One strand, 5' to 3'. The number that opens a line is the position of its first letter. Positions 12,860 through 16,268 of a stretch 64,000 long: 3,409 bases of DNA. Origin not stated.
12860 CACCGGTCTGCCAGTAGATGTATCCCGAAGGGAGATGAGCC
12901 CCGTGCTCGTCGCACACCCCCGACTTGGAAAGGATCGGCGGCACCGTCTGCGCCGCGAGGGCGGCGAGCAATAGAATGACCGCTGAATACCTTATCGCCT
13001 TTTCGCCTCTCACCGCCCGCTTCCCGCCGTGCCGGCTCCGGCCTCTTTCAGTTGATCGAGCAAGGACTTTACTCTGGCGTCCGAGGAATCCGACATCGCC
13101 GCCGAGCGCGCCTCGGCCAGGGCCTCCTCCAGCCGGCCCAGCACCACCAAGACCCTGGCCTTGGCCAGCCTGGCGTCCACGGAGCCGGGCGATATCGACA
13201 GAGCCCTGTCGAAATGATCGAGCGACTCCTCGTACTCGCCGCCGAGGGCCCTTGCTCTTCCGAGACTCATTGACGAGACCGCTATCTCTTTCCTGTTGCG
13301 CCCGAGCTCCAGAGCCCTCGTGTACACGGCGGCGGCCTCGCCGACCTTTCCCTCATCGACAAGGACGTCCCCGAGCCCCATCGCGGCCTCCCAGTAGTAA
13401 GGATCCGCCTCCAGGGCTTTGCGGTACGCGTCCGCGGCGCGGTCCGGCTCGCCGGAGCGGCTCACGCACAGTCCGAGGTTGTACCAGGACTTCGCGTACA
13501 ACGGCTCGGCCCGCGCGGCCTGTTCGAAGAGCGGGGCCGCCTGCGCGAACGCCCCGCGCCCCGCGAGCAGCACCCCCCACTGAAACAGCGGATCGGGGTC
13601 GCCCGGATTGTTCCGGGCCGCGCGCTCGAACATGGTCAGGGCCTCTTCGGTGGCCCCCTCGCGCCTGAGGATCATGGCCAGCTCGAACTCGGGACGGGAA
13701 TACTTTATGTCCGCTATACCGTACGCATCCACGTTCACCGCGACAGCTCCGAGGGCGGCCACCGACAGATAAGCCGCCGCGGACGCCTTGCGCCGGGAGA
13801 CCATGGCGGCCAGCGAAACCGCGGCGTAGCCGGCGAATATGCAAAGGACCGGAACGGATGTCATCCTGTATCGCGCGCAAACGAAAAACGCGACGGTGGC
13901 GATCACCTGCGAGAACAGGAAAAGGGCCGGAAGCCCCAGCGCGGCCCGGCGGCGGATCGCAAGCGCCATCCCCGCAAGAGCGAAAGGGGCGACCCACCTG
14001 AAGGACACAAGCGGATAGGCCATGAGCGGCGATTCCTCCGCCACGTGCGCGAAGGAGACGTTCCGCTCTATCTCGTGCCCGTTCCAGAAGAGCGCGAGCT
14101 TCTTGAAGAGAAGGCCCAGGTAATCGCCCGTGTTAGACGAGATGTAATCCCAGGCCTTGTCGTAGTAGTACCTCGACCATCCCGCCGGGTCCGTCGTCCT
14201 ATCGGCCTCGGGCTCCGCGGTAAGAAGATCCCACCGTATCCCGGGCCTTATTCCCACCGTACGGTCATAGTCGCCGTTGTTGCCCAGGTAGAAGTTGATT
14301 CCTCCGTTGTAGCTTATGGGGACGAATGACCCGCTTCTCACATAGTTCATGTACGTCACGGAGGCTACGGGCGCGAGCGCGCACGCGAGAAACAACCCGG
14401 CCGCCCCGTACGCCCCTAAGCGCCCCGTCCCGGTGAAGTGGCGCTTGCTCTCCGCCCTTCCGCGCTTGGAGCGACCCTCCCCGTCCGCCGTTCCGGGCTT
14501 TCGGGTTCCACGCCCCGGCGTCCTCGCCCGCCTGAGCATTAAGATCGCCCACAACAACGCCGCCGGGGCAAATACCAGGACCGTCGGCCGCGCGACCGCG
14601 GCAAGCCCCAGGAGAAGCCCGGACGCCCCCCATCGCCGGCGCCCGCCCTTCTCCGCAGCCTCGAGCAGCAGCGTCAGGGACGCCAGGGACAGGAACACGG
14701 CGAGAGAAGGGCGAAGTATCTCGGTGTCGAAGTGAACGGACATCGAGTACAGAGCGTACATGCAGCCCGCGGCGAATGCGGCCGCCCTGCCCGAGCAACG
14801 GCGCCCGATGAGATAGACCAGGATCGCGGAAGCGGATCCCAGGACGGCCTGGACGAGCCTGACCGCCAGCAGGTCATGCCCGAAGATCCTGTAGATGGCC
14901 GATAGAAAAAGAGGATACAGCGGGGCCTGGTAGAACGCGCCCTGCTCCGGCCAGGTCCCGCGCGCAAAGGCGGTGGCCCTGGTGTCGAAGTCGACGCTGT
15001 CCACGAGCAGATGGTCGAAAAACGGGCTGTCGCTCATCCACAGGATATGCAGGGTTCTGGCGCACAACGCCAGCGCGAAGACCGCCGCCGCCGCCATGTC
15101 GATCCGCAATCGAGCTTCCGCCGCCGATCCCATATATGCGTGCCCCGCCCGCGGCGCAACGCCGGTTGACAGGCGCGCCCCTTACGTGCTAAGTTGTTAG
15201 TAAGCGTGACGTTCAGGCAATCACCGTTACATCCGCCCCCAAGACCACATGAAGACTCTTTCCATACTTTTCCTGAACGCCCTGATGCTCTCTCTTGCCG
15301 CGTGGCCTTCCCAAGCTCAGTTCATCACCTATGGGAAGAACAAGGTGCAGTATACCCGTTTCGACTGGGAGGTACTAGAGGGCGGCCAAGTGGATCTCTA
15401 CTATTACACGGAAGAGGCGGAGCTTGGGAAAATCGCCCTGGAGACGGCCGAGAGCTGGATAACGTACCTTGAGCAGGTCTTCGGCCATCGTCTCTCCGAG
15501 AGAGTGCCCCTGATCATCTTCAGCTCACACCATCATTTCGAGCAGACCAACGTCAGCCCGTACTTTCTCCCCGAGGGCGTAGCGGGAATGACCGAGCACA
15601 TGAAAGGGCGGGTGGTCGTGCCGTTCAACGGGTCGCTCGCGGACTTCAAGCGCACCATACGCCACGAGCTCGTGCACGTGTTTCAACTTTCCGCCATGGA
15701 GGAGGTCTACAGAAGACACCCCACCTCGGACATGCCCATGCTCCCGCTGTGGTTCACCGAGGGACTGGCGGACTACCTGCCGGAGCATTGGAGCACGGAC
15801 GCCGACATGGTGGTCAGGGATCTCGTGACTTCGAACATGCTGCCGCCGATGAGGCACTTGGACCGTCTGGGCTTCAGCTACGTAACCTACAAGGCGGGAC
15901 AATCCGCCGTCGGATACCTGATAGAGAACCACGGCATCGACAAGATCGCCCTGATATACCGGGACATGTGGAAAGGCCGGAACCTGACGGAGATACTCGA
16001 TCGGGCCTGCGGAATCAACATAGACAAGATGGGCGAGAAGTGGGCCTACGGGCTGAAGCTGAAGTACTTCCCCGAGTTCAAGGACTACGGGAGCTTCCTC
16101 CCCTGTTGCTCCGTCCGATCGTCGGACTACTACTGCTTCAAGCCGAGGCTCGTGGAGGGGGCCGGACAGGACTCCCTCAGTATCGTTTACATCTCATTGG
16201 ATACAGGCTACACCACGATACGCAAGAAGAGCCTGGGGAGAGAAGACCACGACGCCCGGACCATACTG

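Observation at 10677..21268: Divergent envelope locus: tandem GT39-TPR membrane glycosyltransferases facing a translationally coupled operon whose first gene fuses HEXXH zincin, PD40 propeller and Omp85 barrel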

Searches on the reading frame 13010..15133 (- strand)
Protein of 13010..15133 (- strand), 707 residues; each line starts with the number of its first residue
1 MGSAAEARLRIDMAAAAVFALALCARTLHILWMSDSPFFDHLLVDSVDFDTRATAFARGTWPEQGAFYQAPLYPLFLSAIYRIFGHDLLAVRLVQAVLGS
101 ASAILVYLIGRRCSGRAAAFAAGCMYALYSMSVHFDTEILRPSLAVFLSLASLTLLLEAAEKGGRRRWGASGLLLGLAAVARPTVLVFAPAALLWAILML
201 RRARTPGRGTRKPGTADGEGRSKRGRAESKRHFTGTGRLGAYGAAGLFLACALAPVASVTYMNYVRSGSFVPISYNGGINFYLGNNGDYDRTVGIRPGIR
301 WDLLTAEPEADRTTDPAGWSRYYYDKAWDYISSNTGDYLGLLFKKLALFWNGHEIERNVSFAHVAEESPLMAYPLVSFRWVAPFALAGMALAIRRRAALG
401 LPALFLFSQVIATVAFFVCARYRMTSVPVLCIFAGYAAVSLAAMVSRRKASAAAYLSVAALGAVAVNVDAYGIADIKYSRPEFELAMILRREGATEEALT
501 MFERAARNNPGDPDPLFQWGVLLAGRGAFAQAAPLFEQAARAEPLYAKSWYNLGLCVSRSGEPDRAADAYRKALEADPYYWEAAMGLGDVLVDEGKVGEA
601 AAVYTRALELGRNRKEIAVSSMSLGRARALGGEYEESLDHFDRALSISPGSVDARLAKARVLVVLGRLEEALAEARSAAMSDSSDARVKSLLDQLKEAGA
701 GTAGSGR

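Call 7: search_protein_families(library=pfam, proteins=[window:13010-15133:-], max_evalue=0.01)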
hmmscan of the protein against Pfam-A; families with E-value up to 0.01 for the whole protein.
window:13010-15133:- (707 aa): 22 families
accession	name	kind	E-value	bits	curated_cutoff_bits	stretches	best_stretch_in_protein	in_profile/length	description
PF13432.12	TPR_16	-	5.9e-26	91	32.7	4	519-579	3-63/65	Tetratricopeptide repeat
PF07719.23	TPR_2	-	5.8e-24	82.6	27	1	547-579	1-33/34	Tetratricopeptide repeat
PF14559.12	TPR_19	-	2.4e-23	82.7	25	3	632-695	5-68/68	Tetratricopeptide repeat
PF00515.34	TPR_1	-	4.9e-21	74.1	27.8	1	547-579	1-33/34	Tetratricopeptide repeat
PF13428.12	TPR_14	-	5.5e-18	64.1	23.5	3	484-520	6-42/44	Tetratricopeptide repeat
PF13231.12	PMT_2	-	1e-16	62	26.1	1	69-199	2-132/160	Dolichyl-phosphate-mannose-protein mannosyltransferase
PF13176.12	TPR_7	-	1.3e-16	59.7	27.9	0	484-513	4-35/36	Tetratricopeptide repeat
PF13424.12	TPR_12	-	1.5e-15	57.6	30.1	3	584-648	6-75/77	Tetratricopeptide repeat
PF13431.12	TPR_17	-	1.9e-15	56.2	24.4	0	535-566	1-32/34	Tetratricopeptide repeat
PF13181.12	TPR_8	-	2.5e-14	52.6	25.7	1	547-578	1-32/34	Tetratricopeptide repeat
PF13414.12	TPR_11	-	1.4e-13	50.8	26.8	0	625-659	1-35/42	TPR repeat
PF13371.12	TPR_9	-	8.5e-08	32.5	35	1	488-544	4-60/73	Tetratricopeptide repeat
PF23914.1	TPR_CcmH_CycH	-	5.8e-07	29.9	42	0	543-607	46-113/158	Cytochrome c-type biogenesis protein H TPR domain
PF13174.12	TPR_6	-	1.3e-06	29.1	26.3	0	483-511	4-32/33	Tetratricopeptide repeat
PF02366.24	PMT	-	1.1e-05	25.5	22.7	1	81-178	75-174/245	Dolichyl-phosphate-mannose-protein mannosyltransferase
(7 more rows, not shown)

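Call 13: search_protein_families(library=ncbifam, proteins=[window:13010-15133:-], max_evalue=0.01)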
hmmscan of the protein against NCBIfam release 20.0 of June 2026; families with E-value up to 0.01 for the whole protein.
window:13010-15133:- (707 aa): 23 families
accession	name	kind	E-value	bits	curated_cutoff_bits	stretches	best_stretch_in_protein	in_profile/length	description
TIGR02521.1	type_IV_pilW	equivalog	1.1e-19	70.9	154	1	445-611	31-199/234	type IV pilus biogenesis/stability protein PilW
NF040959.1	MamA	equivalog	4.2e-17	62.3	200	1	482-611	74-203/204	magnetosome protein MamA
TIGR02552.1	LcrH_SycD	equivalog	4.4e-15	55.6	104.8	1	526-616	31-121/136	SycD/LcrH family type III secretion system chaperone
TIGR02917.1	PEP_TPR_lipo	equivalog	1.3e-14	53.1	312.2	2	485-616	539-670/899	XrtA/PEP-CTERM system TPR-repeat protein PrsT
NF033762.1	social_mot_Tgl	equivalog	1.3e-09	37.8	225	1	525-649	43-167/252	social motility TPR repeat lipoprotein Tgl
TIGR03939.1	PGA_TPR_OMP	equivalog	2.6e-09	35.9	366.65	1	461-678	6-211/800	poly-beta-1,6 N-acetyl-D-glucosamine export porin PgaA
NF033920.0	C39_PA2778_fam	equivalog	2.9e-09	36.7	150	2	488-577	165-254/255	PA2778 family cysteine peptidase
NF047558.1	TPR_END_plus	domain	6.2e-09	35.7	32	1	550-585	2-37/56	TPR end-of-group domain-containing protein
TIGR00990.1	3a0801s09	subfamily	8.2e-09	34.6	757.25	1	486-679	372-570/615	mitochondrial import receptor subunit TOM70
NF002725.1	PRK02603.1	equivalog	2.4e-08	34.2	143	0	483-541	76-134/173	photosystem I assembly protein Ycf3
NF033758.1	gliding_GltE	equivalog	1.3e-07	31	225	1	536-654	75-190/411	adventurous gliding motility TPR repeat lipoprotein GltE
NF008520.0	PRK11447.1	equivalog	4.6e-07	28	858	1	491-615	281-419/1157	cellulose synthase complex outer membrane protein BcsC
NF047440.1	LA3751_2_3_fam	subfamily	1.7e-06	27.2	200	1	72-273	84-250/460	LA_3751/LA_3752 family putative glycosyltransferase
TIGR00540.1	TPR_hemY_coli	hypoth_equivalog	4.1e-06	25.8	142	1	492-573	305-385/385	heme biosynthesis-associated TPR protein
NF047507.1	TPR_BatC_Lepto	exception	7.7e-06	25.5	175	1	496-583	41-132/214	TPR repeat-containing protein BatC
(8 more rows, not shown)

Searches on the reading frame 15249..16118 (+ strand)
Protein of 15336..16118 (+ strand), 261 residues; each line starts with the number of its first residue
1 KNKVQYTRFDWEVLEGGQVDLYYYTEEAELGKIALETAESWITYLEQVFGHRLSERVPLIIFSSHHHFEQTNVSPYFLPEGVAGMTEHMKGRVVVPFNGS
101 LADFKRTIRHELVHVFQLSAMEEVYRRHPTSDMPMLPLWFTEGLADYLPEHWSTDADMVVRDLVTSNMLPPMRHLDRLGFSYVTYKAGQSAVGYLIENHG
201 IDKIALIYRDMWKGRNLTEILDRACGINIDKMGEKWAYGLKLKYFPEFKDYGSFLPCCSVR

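Call 36: search_solved_structures(query=A2, max_evalue=10, show_alignments=2)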
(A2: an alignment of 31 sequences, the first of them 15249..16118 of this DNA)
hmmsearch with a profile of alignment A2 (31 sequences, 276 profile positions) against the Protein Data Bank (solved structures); distinct sequences matched with E-value up to 10: 5.
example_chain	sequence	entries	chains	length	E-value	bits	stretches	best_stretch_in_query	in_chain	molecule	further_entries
7esi_A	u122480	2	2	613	0.0016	20.8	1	161-246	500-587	Collagenase unit (CU) | collagenase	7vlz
9l5o_A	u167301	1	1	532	0.023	17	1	161-234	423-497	microbial collagenase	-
7wss_A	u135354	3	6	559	0.052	15.8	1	156-246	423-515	Microbial collagenase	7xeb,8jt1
1vya_A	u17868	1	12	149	0.81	11.9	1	154-175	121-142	Nucleoside diphosphate kinase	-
4oju_A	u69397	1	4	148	1.7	10.9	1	43-107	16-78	hypothetical leucine rich repeat protein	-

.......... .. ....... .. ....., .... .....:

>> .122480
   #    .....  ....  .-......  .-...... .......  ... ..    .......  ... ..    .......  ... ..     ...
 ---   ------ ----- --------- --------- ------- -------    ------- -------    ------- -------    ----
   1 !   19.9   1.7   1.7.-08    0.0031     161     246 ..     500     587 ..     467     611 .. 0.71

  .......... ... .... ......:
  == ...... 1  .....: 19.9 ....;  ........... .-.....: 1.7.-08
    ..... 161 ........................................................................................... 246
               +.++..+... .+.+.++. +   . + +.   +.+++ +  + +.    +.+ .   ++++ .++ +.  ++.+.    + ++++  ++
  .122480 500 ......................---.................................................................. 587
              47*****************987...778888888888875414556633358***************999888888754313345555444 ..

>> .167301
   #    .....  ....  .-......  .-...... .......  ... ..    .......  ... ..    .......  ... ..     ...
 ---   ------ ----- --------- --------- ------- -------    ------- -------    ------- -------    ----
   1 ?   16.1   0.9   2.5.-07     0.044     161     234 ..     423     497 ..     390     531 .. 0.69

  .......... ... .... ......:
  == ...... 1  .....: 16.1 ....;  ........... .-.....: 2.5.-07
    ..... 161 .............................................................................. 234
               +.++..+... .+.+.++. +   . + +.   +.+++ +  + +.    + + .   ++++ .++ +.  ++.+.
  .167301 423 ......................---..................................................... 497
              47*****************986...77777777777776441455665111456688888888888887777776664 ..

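Call 47: predict_structure(alignment_id=A3)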
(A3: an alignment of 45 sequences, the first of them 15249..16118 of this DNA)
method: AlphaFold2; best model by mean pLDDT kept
length: 290 residues; sequences in the alignment: 45
mean_pLDDT: 83.4   pTM: 0.78
mean pLDDT of the five models: 83.4, 83.2, 82.7, 82.5, 80.4
residues with pLDDT >= 90: 164; 70-90: 66; 50-70: 40; < 50: 20
segments of 3 or more residues with pLDDT < 50: 20-36
pLDDT, mean of each block of 10 residues (from residue 1): 86 76 38 51 94 87 97 98 91 56 52 64 81 92 95 89 90 92 92 94 91 95 97 97 94 97 95 83 55
secondary structure, 60 per line:
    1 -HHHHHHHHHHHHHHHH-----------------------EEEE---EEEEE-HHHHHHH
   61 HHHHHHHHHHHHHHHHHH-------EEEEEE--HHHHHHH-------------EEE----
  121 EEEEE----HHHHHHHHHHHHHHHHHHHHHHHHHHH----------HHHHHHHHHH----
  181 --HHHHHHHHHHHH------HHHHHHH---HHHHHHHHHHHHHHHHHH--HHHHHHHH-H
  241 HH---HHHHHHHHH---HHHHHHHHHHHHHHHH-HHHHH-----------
elements in order: H2-17 E41-44 E48-52 H54-78 E86-91 H94-100 E114-116 E121-125 H130-156 H167-176 H183-194 H201-207 H211-228 H231-238 H246-254 H258-273 H275-279

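Call 50: fold_search(model_id=the predicted structure, library=pdb)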
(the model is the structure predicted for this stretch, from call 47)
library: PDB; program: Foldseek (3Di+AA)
matches with E <= 10: 315; with E <= 0.001: 19
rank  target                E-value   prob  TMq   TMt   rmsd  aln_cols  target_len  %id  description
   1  3q7j_A                1.9e-04  1.00  0.45  0.20   6.2       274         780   15  Engineered Thermoplasma Acidophilum F3 factor mimics human aminopeptidase N (APN) as a target for anticancer drug deve (released 2011-07-27)
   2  4gaa_A                1.9e-04  1.00  0.36  0.20  12.4       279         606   16  Structure of Leukotriene A4 hydrolase from Xenopus laevis complexed with inhibitor bestatin (released 2013-06-12)
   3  4gaa_B                2.2e-04  1.00  0.35  0.19  11.8       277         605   16  Structure of Leukotriene A4 hydrolase from Xenopus laevis complexed with inhibitor bestatin (released 2013-06-12)
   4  8cgw_B                2.3e-04  1.00  0.44  0.17   7.1       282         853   12  Insulin-regulated aminopeptidase (IRAP) in complex with an allosteric benzopyran-based inhibitor (released 2024-01-31)
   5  8cgw_A                3.0e-04  1.00  0.42  0.16   8.1       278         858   12  Insulin-regulated aminopeptidase (IRAP) in complex with an allosteric benzopyran-based inhibitor (released 2024-01-31)
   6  4p8q_B                3.4e-04  1.00  0.45  0.18   7.0       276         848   14  Crystal Structure of Human Insulin Regulated Aminopeptidase with Alanine in Active Site (released 2014-12-03)
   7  6oiu_B                4.4e-04  1.00  0.42  0.16   7.8       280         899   12  X-ray crystal structure of the ectodomain of the Toxoplasma gondii ME49 Aminopeptidase N (TGME49_224350) (released 2020-09-30)
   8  2gtq                  4.9e-04  1.00  0.45  0.17   7.3       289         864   12  Crystal structure of aminopeptidase N from human pathogen Neisseria meningitidis (released 2006-05-30)
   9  6ea4_B                5.5e-04  1.00  0.49  0.18   6.4       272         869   18  ERAP2 bound to Aryl Sulfonamide Uncompetitive Inhibitor (released 2019-12-18)
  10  4wz9_A                5.5e-04  1.00  0.45  0.17   6.8       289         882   12  APN1 from Anopheles gambiae (released 2015-06-17)
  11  6ydx_B                5.8e-04  1.00  0.48  0.19   6.2       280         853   14  Insulin-regulated aminopeptidase complexed with a macrocyclic peptidic inhibitor (released 2020-07-22)
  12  4pw4                  6.4e-04  1.00  0.46  0.17   6.6       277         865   13  Crystal structure of Aminopeptidase N in complex with phosphonic acid analogue of homophenylalanine L-(R)-hPheP (released 2014-06-25)
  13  4qpe                  6.4e-04  1.00  0.46  0.18   6.4       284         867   12  Crystal structure of Aminopeptidase N in complex with N-cyclohexyl-1,2-diaminoethylphosphonic acid (released 2014-09-24)
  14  1z1w                  7.5e-04  1.00  0.44  0.19   7.1       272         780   16  Crystal structures of the tricorn interacting facor F3 from Thermoplasma acidophilum, a zinc aminopeptidase in three dif (released 2005-05-31)
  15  5k1v_B                8.0e-04  1.00  0.49  0.19   6.5       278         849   16  Crystal structure of Endoplasmic Reticulum aminopeptidase 2 (ERAP2) in complex with a diaminobenzoic acid derivative l (released 2017-03-29)
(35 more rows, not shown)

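Call 65: search_protein_representatives(protein=window:15336-16118:+)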
Query: 261 residues. Proteins with E-value up to 0.001 (for the whole library): 2759; up to 1e-10: 1482; up to 1e-30: 422. The best 150 are listed.
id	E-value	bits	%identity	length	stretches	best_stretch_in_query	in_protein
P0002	4.5e-146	501.5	73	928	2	1-260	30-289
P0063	6.0e-71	255.2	48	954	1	1-251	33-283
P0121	7.7e-71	254.8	45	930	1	1-249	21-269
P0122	1.4e-70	254.0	46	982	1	1-248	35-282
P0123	5.8e-70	251.9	47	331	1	1-251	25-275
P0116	2.0e-69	250.2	48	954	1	1-249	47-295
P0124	2.4e-69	249.9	45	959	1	1-250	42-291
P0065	1.2e-68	247.7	44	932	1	1-247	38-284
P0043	1.7e-68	247.1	42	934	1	1-257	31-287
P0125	1.8e-67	243.8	44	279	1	1-241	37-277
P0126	3.0e-67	243.1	44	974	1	1-250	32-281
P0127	9.6e-67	241.4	45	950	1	1-251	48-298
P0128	1.7e-66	240.6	46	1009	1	1-246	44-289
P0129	2.9e-66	239.8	44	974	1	1-250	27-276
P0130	3.1e-64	233.2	42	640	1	1-249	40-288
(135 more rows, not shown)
